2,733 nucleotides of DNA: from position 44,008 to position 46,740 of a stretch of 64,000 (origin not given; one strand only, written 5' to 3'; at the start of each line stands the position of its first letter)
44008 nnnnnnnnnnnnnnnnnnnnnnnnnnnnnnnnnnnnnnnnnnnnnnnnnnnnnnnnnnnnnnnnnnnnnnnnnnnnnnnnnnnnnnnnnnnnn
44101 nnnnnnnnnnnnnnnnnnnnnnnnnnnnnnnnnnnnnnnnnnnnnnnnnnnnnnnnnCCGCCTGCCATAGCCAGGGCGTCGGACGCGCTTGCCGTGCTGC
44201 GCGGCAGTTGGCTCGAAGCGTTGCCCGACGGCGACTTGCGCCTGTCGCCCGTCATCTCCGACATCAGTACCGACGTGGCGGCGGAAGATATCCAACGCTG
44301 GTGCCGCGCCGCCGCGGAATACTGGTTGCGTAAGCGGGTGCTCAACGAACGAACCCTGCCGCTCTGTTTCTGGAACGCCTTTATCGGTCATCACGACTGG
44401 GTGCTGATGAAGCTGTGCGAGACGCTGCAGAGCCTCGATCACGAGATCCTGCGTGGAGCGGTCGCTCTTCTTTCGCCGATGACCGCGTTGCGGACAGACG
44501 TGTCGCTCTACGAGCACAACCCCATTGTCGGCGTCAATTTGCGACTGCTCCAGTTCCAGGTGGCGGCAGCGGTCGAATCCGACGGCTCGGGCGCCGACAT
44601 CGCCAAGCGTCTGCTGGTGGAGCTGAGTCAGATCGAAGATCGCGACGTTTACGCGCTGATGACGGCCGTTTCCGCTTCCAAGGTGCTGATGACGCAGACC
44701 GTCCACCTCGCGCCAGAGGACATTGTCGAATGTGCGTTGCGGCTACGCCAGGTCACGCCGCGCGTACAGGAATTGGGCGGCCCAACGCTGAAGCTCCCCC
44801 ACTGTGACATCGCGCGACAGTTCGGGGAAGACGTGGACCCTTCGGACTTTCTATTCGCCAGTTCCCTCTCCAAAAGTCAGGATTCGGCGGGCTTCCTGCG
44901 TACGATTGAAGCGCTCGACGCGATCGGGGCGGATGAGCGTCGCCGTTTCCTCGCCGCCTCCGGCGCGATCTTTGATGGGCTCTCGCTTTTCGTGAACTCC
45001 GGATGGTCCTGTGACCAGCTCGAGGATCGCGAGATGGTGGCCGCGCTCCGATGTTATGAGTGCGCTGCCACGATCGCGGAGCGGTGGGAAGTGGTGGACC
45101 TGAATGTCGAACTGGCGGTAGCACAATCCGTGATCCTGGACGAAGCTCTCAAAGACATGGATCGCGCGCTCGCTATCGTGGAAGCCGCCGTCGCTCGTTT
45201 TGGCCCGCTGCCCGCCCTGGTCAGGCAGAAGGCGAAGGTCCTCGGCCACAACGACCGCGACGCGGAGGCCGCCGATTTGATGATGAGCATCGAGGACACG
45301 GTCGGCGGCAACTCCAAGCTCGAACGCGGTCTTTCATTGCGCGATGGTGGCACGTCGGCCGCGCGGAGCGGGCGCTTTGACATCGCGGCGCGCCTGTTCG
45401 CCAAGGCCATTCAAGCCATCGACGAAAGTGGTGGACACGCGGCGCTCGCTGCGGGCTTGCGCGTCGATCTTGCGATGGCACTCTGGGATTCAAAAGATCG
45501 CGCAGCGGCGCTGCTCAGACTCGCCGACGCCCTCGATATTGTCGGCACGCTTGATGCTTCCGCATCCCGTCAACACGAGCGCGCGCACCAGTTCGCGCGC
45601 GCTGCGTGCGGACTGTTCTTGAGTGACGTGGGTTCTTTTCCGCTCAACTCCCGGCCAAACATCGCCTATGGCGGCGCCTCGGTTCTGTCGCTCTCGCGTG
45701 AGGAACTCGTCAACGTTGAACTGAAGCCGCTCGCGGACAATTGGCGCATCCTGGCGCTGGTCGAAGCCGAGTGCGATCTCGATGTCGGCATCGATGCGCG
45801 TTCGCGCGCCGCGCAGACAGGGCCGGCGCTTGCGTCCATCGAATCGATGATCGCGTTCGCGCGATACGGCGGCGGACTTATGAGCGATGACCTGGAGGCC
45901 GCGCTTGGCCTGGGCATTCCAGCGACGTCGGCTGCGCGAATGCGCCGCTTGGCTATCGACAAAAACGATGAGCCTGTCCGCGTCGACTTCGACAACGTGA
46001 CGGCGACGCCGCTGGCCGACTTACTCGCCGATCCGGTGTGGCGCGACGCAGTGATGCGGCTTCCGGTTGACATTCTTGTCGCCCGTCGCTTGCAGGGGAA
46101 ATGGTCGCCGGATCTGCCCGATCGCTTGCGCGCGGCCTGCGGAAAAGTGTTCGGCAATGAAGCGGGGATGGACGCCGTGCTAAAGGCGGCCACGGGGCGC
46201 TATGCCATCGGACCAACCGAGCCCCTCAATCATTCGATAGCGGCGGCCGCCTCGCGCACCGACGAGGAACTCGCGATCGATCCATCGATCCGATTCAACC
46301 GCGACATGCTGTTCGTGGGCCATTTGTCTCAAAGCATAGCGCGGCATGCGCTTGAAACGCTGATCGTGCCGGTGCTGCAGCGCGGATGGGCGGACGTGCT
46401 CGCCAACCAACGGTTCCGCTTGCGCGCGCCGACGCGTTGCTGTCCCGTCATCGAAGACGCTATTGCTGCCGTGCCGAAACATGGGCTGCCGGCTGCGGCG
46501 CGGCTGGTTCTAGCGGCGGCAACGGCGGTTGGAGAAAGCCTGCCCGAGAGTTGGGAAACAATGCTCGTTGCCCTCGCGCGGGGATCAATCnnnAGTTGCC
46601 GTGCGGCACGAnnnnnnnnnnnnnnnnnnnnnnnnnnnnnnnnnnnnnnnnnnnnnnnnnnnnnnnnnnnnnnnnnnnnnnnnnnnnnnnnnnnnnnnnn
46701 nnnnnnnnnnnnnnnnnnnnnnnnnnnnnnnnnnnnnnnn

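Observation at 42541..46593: Avs-like nuclease-STAND-repeat receptor with an unknown sensor region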

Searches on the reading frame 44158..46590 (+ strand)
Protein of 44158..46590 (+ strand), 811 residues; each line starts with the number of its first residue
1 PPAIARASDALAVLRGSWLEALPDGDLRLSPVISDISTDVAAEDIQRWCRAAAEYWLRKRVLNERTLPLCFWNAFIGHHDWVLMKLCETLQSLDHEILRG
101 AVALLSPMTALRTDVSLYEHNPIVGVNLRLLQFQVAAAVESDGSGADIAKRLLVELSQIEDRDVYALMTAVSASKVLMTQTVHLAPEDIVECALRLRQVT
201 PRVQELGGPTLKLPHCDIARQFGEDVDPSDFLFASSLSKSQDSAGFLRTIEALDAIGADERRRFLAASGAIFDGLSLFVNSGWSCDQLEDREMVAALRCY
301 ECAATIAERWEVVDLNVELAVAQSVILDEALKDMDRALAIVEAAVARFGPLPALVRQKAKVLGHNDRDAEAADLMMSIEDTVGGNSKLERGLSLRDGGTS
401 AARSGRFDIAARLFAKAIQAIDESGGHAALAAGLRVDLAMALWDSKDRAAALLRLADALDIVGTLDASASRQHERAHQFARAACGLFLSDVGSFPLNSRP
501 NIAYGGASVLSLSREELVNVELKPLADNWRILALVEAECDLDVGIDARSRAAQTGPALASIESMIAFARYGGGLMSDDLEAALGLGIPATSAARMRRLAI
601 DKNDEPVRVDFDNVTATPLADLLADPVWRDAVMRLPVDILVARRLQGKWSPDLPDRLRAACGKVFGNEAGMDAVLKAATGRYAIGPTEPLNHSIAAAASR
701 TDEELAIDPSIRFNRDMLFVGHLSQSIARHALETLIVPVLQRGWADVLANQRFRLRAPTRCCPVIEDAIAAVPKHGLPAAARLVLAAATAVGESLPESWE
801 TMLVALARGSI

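Call 62: predict_structure(alignment_id=A4)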
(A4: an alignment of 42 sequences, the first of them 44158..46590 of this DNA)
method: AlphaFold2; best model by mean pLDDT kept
length: 811 residues; sequences in the alignment: 42
mean_pLDDT: 87.9   pTM: 0.81
mean pLDDT of the five models: 87.9, 87.8, 86.3, 86.1, 86.0
residues with pLDDT >= 90: 505; 70-90: 248; 50-70: 34; < 50: 24
segments of 3 or more residues with pLDDT < 50: 1-16, 24-28
pLDDT, mean of each block of 10 residues (from residue 1): 39 48 50 54 80 81 80 90 91 81 83 89 93 88 82 94 93 90 89 93 83 78 84 84 93 94 90 88 90 96 96 94 96 96 96 94 95 95 86 95 97 97 91 98 97 98 92 92 94 84 90 64 89 96 95 89 94 93 94 86 73 84 90 93 94 93 83 87 78 92 90 94 92 94 95 92 95 92 94 89 88 59
secondary structure, 60 per line:
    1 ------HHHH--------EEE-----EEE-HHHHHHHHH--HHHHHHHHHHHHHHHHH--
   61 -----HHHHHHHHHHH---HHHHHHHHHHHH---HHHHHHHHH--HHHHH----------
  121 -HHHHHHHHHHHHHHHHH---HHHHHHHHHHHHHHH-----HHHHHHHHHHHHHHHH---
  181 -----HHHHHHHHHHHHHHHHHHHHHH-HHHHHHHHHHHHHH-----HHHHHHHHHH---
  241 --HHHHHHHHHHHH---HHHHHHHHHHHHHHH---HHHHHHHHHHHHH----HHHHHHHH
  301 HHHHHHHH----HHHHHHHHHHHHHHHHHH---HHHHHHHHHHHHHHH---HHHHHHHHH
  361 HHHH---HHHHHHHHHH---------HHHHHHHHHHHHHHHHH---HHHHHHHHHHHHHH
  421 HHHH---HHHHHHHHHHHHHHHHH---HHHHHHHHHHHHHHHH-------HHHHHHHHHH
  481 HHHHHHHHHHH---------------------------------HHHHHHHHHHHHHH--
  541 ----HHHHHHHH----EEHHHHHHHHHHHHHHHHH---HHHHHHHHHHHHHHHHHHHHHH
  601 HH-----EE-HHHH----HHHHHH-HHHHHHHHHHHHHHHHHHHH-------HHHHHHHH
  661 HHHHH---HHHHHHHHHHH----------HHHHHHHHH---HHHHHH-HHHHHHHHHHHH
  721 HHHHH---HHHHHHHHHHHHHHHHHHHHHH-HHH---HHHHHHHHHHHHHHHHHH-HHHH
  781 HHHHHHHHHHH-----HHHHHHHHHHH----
elements in order (helices of 4 or more, strands of 3 or more residues): H7-10 E19-21 E27-29 H31-39 H42-58 H66-76 H80-91 H95-103 H106-110 H122-138 H142-156 H162-177 H186-207 H209-222 H228-237 H243-254 H258-272 H276-288 H293-308 H313-330 H334-348 H352-364 H368-377 H387-403 H407-424 H428-444 H448-463 H471-491 H525-538 H545-552 H559-575 H579-602 H611-614 H619-624 H626-645 H653-665 H669-679 H690-698 H702-707 H709-725 H729-750 H758-775 H777-791 H797-807

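Call 65: fold_search(model_id=the predicted structure, library=pdb)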
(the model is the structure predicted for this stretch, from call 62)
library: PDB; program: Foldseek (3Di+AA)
matches with E <= 10: 1454; with E <= 0.001: 19
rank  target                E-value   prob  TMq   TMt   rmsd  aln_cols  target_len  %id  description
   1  7qds_B                4.4e-05  1.00  0.17  0.15  26.2       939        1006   12  Apo human SKI complex in the open state (released 2022-02-02)
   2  7qdr_B                4.6e-05  1.00  0.15  0.11  27.5      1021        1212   11  Apo human SKI complex in the closed state (released 2022-02-02)
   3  9g8r_B                5.5e-05  1.00  0.14  0.11  26.7       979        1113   12  human SKI7-SKI238 complex in the open state (released 2024-10-16)
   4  8hmd_C                1.4e-04  1.00  0.21  0.14  27.3       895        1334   12  base module state 2 of Tetrahymena IFT-A (released 2023-06-14)
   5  7qdz_B                1.5e-04  1.00  0.16  0.13  27.2       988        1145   12  80S-bound human SKI complex in the closed state (released 2022-02-09)
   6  1w3b_A                3.2e-04  1.00  0.22  0.40  17.9       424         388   13  The superhelical TPR domain of O-linked GlcNAc transferase reveals structural similarities to importin alpha. (released 2004-09-09)
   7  8j8p_C                3.7e-04  1.00  0.22  0.20  25.1       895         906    9  Structure of the four-component Paf1 complex from Saccharomyces eubayanus (released 2023-05-24)
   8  8fgw_D                3.8e-04  1.00  0.19  0.13  26.8       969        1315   12  Human IFT-A complex structures provide molecular insights into ciliary transport (released 2023-02-22)
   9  2xpi_D                4.1e-04  1.00  0.21  0.31  18.2       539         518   12  Crystal structure of APC/C hetero-tetramer Cut9-Hcn1 (released 2011-03-30)
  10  4hny_C                4.3e-04  1.00  0.19  0.20  32.2       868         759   12  Apo N-terminal acetyltransferase complex A (released 2014-03-26)
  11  7yeh_A                4.9e-04  1.00  0.23  0.19  19.9       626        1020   15  Cryo-EM structure of human OGT-OGA complex (released 2023-07-12)
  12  9hvq_Q                6.6e-04  1.00  0.19  0.18  21.5       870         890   10  Structure of the transcribing Pol II-DSIF-PAF-SPT6-RECQL5 complex (released 2025-07-16)
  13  9rtt_Q                6.6e-04  1.00  0.19  0.18  21.9       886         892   11  Activated Elongation Complex with IWS1 and ELOF1 (released 2025-09-03)
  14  6eou                  7.1e-04  1.00  0.20  0.42  16.7       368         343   13  O-GlcNAc transferase TPR domain with the intellectual disability associated mutation L254F (released 2018-05-09)
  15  8pkp_K                7.7e-04  1.00  0.21  0.30  19.0       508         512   12  Cryo-EM structure of the apo Anaphase-promoting complex/cyclosome (APC/C) at 3.2 Angstrom resolution (released 2023-07-19)
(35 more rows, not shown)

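Call 83: search_solved_structures(query=window:44158-46590:+, max_evalue=10)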
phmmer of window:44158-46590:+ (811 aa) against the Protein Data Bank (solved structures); distinct sequences matched with E-value up to 10: 16.
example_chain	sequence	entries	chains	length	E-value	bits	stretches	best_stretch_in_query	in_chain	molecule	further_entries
7jzb_A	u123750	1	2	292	0.089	14.3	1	8-70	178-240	4-hydroxy-tetrahydrodipicolinate synthase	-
2a6n_A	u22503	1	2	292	0.22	13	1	8-70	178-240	Dihydrodipicolinate synthase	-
3i7q_A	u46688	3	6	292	0.22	13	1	8-70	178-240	Dihydrodipicolinate synthase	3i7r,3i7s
1s5w_A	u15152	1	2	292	0.22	13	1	8-70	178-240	Dihydrodipicolinate synthase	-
1dhp_A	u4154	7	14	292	0.22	13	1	8-70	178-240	DIHYDRODIPICOLINATE SYNTHASE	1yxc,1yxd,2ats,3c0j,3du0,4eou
1s5v_A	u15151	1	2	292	0.22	13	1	8-70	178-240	Dihydrodipicolinate synthase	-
3den_A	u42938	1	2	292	0.22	13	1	8-70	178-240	Dihydrodipicolinate synthase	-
2a6l_A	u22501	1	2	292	0.22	13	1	8-70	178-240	Dihydrodipicolinate synthase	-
5t25_A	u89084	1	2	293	0.22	13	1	8-70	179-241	4-hydroxy-tetrahydrodipicolinate synthase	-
5t26_A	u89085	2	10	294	0.22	13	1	8-70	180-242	4-hydroxy-tetrahydrodipicolinate synthase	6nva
1s5t_A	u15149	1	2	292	0.23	13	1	8-70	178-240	Dihydrodipicolinate synthase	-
2ojp_A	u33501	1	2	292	0.23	13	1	31-70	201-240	Dihydrodipicolinate synthase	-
2pur_A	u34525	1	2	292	0.23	13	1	8-70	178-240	Dihydrodipicolinate synthase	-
7jz7_A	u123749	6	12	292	0.23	13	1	8-70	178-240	4-hydroxy-tetrahydrodipicolinate synthase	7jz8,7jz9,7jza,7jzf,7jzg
7jzc_A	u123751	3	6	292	0.23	12.9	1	8-70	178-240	4-hydroxy-tetrahydrodipicolinate synthase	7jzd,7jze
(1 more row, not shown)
